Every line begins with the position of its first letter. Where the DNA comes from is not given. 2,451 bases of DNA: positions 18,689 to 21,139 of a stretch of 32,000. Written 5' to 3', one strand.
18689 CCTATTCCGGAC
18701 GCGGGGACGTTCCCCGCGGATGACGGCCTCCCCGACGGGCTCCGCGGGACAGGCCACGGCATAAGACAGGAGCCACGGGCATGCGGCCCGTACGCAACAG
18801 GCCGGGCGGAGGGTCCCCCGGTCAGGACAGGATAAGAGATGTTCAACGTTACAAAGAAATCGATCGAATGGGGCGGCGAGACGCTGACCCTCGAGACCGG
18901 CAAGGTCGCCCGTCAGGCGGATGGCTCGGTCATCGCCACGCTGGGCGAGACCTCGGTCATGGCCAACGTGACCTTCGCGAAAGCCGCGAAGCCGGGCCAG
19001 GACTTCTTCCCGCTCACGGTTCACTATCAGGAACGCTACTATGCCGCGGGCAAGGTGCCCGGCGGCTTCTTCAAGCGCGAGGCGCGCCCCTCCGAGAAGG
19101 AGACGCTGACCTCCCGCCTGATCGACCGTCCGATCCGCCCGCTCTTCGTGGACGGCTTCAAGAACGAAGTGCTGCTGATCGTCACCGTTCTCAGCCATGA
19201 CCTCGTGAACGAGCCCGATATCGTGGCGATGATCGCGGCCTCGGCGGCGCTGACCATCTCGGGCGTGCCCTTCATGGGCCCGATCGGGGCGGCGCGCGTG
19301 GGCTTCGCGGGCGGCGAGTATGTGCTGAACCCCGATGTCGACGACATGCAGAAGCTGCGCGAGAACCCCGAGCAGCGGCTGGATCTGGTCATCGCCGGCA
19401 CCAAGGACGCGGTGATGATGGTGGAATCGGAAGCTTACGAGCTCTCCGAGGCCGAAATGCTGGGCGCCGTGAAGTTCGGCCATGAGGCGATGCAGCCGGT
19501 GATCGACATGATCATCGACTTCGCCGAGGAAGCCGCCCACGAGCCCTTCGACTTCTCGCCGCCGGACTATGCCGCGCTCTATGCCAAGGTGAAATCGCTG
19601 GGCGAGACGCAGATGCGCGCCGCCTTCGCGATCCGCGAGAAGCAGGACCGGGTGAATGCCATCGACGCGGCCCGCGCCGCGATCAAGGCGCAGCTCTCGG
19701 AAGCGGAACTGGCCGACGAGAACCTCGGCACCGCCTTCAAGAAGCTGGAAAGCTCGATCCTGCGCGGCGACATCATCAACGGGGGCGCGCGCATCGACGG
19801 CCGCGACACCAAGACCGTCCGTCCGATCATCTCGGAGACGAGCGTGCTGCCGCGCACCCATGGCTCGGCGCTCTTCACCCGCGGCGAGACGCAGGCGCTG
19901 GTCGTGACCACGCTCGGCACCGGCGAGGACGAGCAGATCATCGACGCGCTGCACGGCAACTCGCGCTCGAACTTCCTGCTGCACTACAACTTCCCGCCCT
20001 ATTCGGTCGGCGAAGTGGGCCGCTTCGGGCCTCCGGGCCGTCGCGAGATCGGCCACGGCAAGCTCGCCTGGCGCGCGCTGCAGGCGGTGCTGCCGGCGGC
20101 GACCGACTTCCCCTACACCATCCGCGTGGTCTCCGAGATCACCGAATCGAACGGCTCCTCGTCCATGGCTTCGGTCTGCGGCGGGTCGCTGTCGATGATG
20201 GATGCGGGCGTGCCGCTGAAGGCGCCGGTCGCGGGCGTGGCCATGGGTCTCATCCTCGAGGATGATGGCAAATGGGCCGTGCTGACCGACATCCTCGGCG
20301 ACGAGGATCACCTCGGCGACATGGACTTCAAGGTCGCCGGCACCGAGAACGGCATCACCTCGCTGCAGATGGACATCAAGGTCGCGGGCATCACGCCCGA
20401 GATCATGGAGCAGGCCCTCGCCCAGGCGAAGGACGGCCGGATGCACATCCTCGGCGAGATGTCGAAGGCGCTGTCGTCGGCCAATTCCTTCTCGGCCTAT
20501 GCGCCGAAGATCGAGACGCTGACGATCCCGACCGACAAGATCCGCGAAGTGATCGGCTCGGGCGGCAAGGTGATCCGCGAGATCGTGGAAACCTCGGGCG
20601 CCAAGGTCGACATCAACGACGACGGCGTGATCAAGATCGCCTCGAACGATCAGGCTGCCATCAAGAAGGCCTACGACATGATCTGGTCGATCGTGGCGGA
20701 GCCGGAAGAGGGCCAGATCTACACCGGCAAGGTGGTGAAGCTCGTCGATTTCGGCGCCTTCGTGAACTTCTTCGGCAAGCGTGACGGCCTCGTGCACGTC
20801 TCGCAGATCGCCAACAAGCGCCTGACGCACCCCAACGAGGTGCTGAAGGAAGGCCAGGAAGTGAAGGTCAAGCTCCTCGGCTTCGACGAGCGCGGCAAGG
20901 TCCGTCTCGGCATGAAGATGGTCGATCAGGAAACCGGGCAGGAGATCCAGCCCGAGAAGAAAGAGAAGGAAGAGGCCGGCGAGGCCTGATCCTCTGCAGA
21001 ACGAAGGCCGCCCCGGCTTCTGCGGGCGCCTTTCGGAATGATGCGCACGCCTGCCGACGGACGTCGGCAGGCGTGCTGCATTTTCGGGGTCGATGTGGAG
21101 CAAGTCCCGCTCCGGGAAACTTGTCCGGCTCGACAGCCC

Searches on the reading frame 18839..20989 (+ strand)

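Call 5: search_protein_families(library=pfam, proteins=[window:18839-20989:+], max_evalue=0.01)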
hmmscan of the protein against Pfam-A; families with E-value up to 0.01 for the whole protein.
window:18839-20989:+ (716 aa): 6 families
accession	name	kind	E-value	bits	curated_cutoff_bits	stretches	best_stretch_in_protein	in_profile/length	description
PF01138.27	RNase_PH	-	3.1e-58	196.3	25.5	2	16-144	5-130/130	3' exoribonuclease family, domain 1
PF03725.20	RNase_PH_C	-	4e-20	72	20.8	2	147-217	1-67/67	3' exoribonuclease family, domain 2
PF00575.29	S1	-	1.9e-19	70.3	22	1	621-693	1-74/74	S1 RNA binding domain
PF03726.19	PNPase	-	2.2e-15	57.3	24.6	1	247-323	2-81/81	Polyribonucleotide nucleotidyltransferase, RNA binding domain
PF00013.35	KH_1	-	1.3e-12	47.7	21.5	1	559-615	2-64/66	KH domain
PF23459.1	S1_RRP5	-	3.4e-06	27.9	27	1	623-685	2-64/72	RRP5 S1 domain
